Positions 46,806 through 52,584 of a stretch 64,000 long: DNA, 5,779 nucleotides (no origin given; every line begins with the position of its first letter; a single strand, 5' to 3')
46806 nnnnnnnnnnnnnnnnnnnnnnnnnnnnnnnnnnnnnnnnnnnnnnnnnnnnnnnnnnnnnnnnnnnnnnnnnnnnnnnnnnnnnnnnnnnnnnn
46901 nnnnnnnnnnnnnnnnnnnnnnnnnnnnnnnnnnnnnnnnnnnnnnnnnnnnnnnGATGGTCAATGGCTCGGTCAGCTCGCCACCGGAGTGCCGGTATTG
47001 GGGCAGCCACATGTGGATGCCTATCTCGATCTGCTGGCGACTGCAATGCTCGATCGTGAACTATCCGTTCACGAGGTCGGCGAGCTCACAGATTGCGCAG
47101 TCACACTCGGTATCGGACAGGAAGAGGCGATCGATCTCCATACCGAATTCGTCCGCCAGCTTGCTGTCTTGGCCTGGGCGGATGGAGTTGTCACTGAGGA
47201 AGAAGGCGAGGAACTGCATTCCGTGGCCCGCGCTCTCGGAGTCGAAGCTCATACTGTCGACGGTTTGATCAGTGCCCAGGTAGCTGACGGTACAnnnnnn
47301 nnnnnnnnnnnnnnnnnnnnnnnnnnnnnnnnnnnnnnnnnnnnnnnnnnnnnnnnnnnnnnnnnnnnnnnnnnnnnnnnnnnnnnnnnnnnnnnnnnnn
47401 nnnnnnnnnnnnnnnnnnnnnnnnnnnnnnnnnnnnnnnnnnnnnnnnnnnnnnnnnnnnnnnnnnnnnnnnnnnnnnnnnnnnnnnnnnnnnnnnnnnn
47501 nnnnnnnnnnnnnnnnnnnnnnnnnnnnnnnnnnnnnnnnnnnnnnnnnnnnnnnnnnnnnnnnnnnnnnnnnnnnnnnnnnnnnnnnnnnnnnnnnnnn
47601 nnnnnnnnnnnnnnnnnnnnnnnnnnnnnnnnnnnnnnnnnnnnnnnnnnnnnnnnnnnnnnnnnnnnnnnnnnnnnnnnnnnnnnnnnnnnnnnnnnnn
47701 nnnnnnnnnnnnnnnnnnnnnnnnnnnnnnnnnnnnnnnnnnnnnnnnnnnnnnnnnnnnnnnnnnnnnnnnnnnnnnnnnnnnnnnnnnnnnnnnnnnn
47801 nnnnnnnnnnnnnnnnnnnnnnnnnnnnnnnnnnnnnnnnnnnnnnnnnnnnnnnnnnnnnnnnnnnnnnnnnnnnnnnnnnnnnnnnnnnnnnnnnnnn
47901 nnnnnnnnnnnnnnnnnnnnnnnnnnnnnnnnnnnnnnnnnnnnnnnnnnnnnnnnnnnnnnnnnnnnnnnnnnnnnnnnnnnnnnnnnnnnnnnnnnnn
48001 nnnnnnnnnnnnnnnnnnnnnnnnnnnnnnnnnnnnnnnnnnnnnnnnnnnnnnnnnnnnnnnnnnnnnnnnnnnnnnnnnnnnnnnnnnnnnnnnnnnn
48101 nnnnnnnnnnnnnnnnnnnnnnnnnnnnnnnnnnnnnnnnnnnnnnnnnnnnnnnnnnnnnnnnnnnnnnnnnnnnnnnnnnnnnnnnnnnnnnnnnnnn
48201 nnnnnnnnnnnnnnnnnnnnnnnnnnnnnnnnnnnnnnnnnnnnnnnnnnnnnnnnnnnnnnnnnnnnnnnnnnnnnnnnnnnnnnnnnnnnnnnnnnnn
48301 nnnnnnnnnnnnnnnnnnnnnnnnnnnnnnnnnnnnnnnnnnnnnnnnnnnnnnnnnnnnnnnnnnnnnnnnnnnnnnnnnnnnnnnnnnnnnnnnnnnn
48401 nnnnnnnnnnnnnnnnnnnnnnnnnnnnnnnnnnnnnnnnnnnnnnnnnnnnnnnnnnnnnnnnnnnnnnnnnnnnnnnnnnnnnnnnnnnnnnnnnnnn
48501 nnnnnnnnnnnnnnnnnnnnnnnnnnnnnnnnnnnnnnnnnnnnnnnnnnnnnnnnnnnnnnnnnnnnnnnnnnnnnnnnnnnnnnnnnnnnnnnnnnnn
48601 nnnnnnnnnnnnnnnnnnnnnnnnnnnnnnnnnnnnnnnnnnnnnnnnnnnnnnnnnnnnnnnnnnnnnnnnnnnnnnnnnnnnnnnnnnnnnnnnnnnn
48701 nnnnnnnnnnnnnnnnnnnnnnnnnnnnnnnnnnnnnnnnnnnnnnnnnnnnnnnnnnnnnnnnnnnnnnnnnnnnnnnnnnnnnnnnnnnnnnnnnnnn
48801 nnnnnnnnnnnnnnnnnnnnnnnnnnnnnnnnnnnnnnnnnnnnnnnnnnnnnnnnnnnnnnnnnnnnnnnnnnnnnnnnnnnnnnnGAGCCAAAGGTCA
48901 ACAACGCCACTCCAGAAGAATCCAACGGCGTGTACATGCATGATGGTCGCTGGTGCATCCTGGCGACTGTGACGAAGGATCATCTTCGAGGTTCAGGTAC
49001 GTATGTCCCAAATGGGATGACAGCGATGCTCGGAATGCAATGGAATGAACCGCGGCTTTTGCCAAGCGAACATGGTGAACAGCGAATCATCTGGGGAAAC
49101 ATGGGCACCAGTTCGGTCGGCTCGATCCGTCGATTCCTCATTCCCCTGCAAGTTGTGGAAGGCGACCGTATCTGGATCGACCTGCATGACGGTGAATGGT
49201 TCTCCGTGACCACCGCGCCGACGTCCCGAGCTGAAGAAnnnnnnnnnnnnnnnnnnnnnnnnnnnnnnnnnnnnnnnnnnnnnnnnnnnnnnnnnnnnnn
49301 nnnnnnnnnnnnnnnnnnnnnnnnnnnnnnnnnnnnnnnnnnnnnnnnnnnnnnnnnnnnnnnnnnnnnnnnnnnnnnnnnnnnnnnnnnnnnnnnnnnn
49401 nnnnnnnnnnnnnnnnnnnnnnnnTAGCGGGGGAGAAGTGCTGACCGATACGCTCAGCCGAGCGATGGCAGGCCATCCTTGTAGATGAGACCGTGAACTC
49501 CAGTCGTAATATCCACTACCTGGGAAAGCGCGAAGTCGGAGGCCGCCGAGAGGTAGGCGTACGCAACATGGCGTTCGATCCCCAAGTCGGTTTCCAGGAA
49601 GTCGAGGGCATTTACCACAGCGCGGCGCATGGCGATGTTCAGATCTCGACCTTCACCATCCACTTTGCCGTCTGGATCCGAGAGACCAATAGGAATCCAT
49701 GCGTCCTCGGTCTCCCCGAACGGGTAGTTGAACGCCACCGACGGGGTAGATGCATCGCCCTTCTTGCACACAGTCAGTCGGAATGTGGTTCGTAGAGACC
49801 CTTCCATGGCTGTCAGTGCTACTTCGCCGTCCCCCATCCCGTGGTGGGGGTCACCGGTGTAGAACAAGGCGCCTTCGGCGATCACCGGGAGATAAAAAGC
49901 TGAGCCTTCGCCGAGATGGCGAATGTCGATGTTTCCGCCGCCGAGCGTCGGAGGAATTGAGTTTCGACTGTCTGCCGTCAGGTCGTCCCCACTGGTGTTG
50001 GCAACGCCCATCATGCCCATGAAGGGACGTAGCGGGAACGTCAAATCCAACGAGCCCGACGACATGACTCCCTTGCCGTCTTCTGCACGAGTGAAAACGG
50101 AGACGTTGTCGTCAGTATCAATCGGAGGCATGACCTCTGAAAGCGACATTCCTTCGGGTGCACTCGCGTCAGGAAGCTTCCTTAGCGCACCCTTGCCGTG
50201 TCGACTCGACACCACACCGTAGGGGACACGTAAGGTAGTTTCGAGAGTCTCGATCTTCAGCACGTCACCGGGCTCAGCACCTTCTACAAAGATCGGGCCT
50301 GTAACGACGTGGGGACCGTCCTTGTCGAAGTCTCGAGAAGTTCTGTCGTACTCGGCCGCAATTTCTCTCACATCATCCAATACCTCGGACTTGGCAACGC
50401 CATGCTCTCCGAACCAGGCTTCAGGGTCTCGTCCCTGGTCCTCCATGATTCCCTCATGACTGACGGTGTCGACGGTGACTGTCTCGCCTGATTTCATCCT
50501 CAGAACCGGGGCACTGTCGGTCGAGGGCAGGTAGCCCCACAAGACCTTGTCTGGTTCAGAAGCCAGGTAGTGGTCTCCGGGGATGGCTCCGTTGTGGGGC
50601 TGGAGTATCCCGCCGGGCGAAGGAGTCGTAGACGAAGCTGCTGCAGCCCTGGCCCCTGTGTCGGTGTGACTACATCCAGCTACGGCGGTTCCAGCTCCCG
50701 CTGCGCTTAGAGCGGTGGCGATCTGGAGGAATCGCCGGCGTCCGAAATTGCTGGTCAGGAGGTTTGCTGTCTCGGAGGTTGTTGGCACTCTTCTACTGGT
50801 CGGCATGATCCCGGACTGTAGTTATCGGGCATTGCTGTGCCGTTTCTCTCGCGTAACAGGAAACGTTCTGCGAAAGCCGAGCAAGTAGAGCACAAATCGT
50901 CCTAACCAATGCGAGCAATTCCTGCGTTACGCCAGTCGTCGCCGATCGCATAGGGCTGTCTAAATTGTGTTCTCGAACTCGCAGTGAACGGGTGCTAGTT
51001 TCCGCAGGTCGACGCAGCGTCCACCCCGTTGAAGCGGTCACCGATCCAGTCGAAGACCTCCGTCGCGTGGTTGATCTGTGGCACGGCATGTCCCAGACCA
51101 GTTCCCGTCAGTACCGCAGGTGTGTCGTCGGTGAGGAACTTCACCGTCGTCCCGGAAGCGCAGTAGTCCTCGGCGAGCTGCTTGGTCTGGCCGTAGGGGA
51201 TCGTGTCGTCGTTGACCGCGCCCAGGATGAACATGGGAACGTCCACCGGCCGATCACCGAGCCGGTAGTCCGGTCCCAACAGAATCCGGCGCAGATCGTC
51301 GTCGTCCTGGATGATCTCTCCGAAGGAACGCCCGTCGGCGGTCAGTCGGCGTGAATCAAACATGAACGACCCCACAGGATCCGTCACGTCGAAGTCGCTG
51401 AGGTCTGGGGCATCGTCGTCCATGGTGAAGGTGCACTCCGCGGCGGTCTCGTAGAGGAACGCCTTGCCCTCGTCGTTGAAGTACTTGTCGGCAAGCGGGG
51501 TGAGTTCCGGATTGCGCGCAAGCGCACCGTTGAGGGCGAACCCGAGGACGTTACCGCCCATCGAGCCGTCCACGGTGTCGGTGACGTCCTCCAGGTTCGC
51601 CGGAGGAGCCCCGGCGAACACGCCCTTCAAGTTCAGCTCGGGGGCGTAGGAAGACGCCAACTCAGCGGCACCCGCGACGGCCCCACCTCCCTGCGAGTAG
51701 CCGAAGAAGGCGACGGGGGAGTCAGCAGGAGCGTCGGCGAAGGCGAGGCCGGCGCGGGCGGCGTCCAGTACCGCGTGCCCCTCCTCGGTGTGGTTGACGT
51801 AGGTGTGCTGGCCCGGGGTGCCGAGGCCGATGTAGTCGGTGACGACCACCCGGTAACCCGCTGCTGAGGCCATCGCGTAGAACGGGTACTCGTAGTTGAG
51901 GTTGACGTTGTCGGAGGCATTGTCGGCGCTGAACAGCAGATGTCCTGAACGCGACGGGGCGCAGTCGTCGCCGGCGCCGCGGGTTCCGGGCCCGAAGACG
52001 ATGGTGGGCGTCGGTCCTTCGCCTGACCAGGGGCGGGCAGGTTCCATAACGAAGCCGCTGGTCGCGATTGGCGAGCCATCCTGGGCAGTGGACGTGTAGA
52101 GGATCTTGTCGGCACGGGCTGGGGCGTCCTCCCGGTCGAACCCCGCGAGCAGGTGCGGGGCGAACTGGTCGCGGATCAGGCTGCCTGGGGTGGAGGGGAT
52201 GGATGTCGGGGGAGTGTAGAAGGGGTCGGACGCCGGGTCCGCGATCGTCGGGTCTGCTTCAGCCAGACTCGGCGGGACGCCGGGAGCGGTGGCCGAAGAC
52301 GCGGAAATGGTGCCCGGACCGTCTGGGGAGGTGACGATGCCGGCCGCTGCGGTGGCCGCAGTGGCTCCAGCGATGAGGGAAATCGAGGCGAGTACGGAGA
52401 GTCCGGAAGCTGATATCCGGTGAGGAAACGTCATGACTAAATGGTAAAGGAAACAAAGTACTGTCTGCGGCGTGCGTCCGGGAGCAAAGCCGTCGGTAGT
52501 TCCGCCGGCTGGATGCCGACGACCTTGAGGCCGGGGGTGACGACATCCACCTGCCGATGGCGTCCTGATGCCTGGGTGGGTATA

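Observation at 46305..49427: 1040-aa fusion of DEDDh exonuclease, TerB-like, BRCT, sigma70-r4 and winged-HTH domains in a restriction island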

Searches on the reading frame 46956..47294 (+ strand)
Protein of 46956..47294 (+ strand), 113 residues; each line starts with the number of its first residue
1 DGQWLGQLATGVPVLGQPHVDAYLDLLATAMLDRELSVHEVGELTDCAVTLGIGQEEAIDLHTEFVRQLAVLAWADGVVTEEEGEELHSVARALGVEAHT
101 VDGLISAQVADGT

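Call 58: search_solved_structures(query=A4, max_evalue=10, show_alignments=2)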
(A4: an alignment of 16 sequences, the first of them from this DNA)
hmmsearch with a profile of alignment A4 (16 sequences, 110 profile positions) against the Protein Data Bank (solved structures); distinct sequences matched with E-value up to 10: 6.
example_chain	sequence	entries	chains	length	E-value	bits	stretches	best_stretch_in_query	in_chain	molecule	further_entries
4bm5_A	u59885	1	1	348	0.00028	24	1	21-108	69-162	SIMILAR TO CHLOROPLAST INNER MEMBRANE PROTEIN TIC110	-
2ou3_A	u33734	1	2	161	0.00051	23.2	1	75-104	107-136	Tellurite resistance protein of COG3793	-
8v2d_J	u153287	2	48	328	0.01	19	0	37-59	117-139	O43_129 component A | O43_129_+4 component A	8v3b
7bqb_A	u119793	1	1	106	0.22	14.7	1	43-102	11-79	NF6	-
8hkc_E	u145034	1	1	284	0.46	13.7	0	34-70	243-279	RNA polymerase sigma factor RpoH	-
2bnl_A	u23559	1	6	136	0.76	13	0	18-66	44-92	MODULATOR PROTEIN RSBR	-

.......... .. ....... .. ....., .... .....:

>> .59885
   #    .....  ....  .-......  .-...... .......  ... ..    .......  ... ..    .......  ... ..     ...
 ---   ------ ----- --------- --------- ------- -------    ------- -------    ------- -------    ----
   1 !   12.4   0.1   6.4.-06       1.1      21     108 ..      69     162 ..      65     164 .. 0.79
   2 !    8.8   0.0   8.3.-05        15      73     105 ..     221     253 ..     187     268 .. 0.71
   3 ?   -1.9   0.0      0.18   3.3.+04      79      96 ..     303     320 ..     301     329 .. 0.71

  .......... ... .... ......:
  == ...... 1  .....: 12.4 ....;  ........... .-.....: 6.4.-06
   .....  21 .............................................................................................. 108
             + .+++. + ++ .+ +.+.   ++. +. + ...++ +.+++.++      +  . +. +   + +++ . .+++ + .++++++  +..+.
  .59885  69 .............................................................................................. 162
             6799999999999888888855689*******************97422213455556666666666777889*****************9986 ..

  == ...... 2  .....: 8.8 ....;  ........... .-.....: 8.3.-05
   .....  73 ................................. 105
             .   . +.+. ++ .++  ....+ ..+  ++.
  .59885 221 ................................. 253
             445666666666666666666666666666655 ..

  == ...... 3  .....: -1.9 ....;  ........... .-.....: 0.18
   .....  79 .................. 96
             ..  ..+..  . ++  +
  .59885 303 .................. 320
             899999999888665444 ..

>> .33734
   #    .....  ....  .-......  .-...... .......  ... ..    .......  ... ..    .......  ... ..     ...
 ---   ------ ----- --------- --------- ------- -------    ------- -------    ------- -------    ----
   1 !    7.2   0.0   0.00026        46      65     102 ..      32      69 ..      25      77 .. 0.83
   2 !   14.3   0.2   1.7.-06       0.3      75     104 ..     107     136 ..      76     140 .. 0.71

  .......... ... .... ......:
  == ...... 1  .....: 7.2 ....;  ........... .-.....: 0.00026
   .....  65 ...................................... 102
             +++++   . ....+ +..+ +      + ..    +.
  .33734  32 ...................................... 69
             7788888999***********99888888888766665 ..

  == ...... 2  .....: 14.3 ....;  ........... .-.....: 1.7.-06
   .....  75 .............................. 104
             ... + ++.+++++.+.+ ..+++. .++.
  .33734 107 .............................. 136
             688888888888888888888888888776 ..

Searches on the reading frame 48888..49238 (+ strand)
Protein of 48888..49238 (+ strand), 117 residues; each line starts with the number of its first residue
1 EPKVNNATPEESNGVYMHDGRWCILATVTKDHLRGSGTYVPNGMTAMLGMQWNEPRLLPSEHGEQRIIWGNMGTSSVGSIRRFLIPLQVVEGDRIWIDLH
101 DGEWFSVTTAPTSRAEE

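Call 82: search_solved_structures(query=A6, max_evalue=10, show_alignments=2)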
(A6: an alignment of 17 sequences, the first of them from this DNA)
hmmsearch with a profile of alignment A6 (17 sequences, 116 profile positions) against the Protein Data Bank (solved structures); distinct sequences matched with E-value up to 10: 2.
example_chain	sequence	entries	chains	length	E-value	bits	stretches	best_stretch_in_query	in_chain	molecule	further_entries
6q68_B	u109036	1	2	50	0.63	13.1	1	35-49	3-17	Genome polyprotein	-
7f0r_E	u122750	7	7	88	1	12.4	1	50-84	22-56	DNA-directed RNA polymerase subunit omega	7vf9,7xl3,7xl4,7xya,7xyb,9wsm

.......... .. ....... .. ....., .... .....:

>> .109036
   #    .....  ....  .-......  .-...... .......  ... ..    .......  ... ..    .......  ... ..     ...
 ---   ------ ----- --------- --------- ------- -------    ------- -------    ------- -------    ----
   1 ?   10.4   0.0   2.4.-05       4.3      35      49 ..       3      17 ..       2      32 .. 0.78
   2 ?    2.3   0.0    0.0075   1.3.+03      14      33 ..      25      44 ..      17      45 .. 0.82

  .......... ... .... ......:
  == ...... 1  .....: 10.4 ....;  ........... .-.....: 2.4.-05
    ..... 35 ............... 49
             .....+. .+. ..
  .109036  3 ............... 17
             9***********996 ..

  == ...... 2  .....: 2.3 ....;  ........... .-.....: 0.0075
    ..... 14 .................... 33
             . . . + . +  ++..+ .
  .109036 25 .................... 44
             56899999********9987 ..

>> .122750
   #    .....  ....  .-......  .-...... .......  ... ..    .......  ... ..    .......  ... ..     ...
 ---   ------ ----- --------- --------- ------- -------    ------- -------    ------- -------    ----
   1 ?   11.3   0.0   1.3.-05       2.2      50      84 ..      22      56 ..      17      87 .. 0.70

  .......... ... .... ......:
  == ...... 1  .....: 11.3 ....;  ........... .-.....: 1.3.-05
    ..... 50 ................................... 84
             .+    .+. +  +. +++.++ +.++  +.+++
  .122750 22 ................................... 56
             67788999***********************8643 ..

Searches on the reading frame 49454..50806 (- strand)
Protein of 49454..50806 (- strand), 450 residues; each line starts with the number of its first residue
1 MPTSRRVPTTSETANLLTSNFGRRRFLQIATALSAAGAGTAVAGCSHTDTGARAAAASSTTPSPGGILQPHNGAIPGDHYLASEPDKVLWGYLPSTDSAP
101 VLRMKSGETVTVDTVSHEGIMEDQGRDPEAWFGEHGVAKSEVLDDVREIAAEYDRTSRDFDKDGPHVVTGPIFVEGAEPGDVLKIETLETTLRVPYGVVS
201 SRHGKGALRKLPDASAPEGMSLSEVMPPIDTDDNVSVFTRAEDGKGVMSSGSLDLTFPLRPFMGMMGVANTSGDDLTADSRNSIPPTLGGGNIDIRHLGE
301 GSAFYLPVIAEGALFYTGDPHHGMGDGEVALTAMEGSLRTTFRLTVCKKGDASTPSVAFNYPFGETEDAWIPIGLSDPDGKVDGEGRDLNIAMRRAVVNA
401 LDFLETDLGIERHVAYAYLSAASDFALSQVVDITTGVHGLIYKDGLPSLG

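Call 8: search_protein_families(library=pfam, proteins=[window:49454-50806:-], max_evalue=0.01)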
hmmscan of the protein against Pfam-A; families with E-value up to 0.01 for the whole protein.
window:49454-50806:- (450 aa): 1 family
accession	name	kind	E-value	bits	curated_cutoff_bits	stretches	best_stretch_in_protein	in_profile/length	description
PF03069.20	FmdA_AmdA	-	9.8e-30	104.1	27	2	264-434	184-358/373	Acetamidase/Formamidase family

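Call 9: search_protein_families(library=padloc, proteins=[window:49454-50806:-], max_evalue=0.001)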
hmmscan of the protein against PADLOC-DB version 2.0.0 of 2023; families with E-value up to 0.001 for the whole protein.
window:49454-50806:- (450 aa): 0 families

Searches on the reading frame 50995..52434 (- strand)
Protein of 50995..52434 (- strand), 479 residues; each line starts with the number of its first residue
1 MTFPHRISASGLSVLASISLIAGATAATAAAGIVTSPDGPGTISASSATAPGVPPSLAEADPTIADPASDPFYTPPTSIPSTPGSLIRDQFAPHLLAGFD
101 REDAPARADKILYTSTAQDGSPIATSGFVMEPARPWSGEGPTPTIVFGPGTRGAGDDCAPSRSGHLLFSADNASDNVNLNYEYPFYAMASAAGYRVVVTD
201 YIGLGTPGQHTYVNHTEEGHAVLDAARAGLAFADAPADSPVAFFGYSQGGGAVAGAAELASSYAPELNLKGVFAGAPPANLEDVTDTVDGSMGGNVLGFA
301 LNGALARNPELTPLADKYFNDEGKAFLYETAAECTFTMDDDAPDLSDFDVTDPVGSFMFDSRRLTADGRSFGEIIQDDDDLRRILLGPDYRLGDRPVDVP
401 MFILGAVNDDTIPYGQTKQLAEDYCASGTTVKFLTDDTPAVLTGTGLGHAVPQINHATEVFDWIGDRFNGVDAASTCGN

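Call 8: search_protein_families(library=pfam, proteins=[window:50995-52434:-], max_evalue=0.01)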
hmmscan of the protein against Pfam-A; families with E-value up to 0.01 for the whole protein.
window:50995-52434:- (479 aa): 2 families
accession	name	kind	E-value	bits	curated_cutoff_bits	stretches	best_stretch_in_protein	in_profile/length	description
PF03583.20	LIP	-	1.7e-43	149.5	23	1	178-473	11-283/286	Secretory lipase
PF12146.15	Hydrolase_4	-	0.00014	21.7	27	1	190-262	28-96/239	Serine aminopeptidase, S33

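Call 9: search_protein_families(library=padloc, proteins=[window:50995-52434:-], max_evalue=0.001)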
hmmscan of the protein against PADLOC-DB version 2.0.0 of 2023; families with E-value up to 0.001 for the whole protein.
window:50995-52434:- (479 aa): 0 families
